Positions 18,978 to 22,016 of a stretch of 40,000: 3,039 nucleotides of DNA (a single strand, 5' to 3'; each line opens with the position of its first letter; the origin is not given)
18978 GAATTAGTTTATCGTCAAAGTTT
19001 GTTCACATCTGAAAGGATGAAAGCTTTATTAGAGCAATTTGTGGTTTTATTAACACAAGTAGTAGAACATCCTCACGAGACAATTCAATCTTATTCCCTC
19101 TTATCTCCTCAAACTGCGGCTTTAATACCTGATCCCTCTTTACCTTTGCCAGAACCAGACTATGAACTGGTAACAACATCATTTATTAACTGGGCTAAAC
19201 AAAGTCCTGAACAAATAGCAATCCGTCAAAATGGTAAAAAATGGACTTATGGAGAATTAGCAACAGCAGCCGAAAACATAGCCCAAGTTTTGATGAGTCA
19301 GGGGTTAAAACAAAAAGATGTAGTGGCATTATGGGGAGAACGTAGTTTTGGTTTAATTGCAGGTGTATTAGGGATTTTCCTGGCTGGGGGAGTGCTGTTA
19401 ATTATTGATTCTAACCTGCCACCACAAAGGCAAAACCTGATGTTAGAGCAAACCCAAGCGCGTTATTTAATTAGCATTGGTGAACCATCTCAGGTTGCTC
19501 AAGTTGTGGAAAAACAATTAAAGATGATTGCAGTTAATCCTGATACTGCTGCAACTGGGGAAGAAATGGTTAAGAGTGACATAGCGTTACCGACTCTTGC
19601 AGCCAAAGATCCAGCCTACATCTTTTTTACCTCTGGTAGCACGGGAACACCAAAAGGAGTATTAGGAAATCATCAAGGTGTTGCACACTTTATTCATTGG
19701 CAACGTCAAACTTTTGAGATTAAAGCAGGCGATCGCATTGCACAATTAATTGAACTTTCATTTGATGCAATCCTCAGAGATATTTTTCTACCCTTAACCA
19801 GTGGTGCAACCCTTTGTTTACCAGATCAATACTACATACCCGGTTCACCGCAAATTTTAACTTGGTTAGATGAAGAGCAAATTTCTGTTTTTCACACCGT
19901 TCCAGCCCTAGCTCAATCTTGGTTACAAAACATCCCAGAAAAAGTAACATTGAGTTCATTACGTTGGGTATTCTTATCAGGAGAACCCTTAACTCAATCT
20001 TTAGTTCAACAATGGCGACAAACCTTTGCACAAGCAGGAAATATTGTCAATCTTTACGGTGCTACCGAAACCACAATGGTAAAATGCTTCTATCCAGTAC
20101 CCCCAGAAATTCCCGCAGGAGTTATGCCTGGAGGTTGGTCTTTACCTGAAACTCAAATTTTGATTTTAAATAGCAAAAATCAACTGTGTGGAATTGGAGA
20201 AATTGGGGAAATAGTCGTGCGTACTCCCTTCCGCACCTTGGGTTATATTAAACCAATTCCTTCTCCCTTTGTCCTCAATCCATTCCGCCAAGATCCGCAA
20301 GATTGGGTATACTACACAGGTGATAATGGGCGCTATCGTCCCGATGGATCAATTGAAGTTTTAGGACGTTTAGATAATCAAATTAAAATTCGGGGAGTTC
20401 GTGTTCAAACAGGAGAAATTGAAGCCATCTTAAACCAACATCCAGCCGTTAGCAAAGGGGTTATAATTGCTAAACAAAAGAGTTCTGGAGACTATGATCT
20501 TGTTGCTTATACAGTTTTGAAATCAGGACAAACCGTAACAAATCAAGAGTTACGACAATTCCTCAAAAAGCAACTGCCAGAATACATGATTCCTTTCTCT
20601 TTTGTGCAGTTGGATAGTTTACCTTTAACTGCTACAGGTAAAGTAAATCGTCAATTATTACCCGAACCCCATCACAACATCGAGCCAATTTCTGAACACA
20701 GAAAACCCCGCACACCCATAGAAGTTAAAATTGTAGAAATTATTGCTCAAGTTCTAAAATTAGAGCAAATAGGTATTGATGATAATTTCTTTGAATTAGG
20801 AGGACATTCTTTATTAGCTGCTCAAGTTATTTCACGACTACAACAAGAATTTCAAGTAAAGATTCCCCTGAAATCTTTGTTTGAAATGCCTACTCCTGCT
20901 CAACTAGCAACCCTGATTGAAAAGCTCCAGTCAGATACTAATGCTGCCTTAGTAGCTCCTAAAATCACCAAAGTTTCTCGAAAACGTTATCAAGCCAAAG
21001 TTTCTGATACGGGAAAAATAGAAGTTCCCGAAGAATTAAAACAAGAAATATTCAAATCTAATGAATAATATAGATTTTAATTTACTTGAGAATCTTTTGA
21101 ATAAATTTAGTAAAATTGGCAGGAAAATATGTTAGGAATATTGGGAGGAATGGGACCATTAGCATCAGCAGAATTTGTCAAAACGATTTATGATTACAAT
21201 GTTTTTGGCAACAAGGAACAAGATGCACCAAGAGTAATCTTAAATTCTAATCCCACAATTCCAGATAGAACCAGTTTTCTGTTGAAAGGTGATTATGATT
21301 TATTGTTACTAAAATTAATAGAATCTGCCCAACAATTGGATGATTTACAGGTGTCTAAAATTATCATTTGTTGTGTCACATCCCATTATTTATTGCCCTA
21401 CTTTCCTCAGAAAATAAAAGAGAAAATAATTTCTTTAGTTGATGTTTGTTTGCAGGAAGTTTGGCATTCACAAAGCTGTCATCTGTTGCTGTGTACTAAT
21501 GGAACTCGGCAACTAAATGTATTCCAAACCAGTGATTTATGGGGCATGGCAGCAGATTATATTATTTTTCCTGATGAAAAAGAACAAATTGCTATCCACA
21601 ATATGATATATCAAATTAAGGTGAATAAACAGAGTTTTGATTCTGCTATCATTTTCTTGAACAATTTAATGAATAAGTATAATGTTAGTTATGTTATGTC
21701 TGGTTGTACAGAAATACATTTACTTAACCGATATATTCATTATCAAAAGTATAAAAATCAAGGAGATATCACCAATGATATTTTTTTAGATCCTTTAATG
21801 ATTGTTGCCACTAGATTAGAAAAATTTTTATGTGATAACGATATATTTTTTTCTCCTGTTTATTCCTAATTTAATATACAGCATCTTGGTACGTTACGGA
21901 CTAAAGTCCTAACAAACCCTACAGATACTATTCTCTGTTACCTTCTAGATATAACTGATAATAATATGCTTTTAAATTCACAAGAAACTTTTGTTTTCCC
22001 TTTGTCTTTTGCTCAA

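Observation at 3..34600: Orphan FAAL-PKS-NRPS lipopeptide cluster that uses one luciferase-like monooxygenase (LLM) domain family three times, each inside a different host context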

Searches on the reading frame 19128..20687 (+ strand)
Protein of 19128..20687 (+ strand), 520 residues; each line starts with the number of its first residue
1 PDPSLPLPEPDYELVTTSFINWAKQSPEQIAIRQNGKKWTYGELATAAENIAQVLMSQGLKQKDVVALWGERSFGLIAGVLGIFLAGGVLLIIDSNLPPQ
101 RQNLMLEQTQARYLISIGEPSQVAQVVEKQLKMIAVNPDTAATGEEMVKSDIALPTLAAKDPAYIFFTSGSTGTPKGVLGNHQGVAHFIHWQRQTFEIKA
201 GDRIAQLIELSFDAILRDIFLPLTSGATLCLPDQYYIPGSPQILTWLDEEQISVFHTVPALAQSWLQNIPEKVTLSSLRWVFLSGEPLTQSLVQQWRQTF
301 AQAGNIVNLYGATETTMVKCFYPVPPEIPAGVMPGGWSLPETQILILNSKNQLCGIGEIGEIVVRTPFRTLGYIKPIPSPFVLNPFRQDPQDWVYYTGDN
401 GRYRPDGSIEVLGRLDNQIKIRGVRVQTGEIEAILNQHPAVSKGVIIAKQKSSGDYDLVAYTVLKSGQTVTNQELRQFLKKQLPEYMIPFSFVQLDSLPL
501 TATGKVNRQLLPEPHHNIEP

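Call 94: search_protein_representatives(protein=window:19128-20687:+)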
Query: 520 residues. Proteins with E-value up to 0.001 (for the whole library): 214903; up to 1e-10: 151124; up to 1e-30: 88487. The best 150 are listed.
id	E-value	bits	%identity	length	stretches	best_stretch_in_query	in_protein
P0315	0.0e+00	1958.4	39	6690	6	1-515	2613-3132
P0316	0.0e+00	1799.2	40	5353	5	1-516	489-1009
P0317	0.0e+00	1745.2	41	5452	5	1-514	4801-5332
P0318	0.0e+00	1662.8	33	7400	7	7-518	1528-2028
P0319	0.0e+00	1487.2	42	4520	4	1-515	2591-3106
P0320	0.0e+00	1478.5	34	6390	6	1-516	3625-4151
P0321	0.0e+00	1459.8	34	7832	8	1-515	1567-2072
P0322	0.0e+00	1439.8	33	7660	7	14-515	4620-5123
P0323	0.0e+00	1427.2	33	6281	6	10-518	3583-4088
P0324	0.0e+00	1416.8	32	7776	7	8-511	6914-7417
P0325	0.0e+00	1402.2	33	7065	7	1-515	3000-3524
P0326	0.0e+00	1388.7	33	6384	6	28-516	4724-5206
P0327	0.0e+00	1376.2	33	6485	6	22-516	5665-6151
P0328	0.0e+00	1367.2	32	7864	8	22-515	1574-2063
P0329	0.0e+00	1363.5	33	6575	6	11-517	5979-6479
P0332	0.0e+00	1335.8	32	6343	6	20-509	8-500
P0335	0.0e+00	1318.5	35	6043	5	1-516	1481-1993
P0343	0.0e+00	1286.6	31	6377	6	9-512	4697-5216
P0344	0.0e+00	1285.8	45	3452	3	1-517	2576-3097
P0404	0.0e+00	1188.5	36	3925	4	1-519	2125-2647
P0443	0.0e+00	1134.2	34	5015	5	7-513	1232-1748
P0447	0.0e+00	1132.8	37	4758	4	1-512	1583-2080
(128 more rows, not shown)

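Call 96: list_cluster_members(proteins=[P0315, P0316, P0319, P0332, P0335, P0343, P0344, P0404, P0443, P0447])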
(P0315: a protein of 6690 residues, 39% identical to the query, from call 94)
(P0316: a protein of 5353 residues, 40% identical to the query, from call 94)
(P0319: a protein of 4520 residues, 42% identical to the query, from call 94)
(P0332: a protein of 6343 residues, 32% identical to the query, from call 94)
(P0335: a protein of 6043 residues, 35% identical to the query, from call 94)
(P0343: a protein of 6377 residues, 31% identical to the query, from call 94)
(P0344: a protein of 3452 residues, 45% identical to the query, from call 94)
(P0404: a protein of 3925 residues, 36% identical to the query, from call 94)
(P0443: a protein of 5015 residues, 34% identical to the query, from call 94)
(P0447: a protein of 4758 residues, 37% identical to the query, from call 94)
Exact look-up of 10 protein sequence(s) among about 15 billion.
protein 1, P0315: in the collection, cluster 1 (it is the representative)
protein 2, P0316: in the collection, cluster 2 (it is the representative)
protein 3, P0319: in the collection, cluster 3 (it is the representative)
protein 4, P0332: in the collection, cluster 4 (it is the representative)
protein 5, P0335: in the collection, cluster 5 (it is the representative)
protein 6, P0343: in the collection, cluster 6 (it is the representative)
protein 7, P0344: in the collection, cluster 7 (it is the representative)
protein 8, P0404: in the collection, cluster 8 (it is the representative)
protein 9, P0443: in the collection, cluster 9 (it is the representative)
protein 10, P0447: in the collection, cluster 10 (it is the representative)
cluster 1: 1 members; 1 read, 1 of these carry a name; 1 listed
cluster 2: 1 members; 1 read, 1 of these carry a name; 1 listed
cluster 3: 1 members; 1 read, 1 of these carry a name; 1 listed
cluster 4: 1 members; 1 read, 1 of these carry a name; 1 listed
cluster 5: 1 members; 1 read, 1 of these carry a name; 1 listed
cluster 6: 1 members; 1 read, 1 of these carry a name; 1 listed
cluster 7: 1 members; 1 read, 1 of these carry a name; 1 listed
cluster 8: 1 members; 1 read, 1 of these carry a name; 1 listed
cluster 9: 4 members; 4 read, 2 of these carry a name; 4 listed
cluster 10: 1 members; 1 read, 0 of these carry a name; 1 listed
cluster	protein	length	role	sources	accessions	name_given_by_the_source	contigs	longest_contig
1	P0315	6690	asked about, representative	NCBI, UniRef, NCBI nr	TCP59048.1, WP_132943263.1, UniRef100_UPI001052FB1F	amino acid adenylation domain-containing protein [Tumebacillus sp. BK434] | non-ribosomal peptide synthetase n=1 Tax=Tumebacillus sp. BK434 TaxID=2512169 ... | non-ribosomal peptide synthetase [Tumebacillus sp. BK434]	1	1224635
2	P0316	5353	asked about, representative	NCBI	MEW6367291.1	MAG: non-ribosomal peptide synthase/polyketide synthase [Acidobacteriota bacterium]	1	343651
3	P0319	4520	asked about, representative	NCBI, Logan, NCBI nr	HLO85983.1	MAG TPA: amino acid adenylation domain-containing protein [Nostocaceae cyanobacterium] | amino acid adenylation domain-containing protein [Nostocaceae cyanobacterium]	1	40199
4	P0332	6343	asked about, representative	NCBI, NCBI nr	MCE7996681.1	MAG: non-ribosomal peptide synthase/polyketide synthase [Roseivirga sp.] | non-ribosomal peptide synthase/polyketide synthase [Roseivirga sp.]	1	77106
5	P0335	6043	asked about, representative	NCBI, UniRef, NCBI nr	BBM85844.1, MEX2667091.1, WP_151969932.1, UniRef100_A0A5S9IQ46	non-ribosomal peptide synthetase [Candidatus Uabimicrobium amorphum] | Non-ribosomal peptide synthetase n=1 Tax=Uabimicrobium amorphum TaxID=2596890 ...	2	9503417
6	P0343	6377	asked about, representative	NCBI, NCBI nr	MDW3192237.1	MAG: non-ribosomal peptide synthase/polyketide synthase [Cytophagales bacterium] | non-ribosomal peptide synthase/polyketide synthase [Cytophagales bacterium]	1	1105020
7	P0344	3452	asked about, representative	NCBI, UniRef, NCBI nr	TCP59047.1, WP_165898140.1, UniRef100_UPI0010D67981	amino acid adenylation domain-containing protein [Tumebacillus sp. BK434] | non-ribosomal peptide synthetase n=1 Tax=Tumebacillus sp. BK434 TaxID=2512169 ... | non-ribosomal peptide synthetase [Tumebacillus sp. BK434]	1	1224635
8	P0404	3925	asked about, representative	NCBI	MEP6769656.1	MAG: amino acid adenylation domain-containing protein, partial [Acidobacteriota bacterium]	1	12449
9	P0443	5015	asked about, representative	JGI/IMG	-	amino acid adenylation domain-containing protein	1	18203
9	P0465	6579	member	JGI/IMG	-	amino acid adenylation domain-containing protein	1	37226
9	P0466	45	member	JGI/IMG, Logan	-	-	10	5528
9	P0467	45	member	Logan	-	-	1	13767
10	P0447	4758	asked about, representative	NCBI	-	-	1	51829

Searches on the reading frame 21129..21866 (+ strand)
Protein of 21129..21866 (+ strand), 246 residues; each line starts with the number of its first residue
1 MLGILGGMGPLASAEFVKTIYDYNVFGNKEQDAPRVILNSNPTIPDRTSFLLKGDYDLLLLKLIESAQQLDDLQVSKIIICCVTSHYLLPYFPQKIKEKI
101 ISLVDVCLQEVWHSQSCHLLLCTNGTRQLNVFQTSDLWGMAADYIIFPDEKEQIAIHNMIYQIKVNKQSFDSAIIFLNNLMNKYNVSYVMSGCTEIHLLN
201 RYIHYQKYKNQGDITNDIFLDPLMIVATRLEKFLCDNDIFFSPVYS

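Call 7: search_protein_families(library=pfam, proteins=[window:21129-21866:+], max_evalue=0.001)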
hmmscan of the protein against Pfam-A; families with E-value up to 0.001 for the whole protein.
window:21129-21866:+ (246 aa): 1 family
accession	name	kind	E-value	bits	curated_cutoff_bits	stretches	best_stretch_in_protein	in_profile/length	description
PF01177.27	Asp_Glu_race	-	1.4e-10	41.7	31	1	5-200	1-189/211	Asp/Glu/Hydantoin racemase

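Call 22: search_protein_families(library=ncbifam, proteins=[window:21129-21866:+], max_evalue=0.00001)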
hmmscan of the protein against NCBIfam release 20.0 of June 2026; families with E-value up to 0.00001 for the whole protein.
window:21129-21866:+ (246 aa): 2 families
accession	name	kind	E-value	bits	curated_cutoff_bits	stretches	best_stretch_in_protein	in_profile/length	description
NF052483.1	racemase_CuyB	equivalog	4.2e-29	102.1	190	1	2-202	1-202/225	cysteate racemase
TIGR00035.1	asp_race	subfamily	8.8e-29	100.7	93.1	1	1-201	4-204/236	amino acid racemase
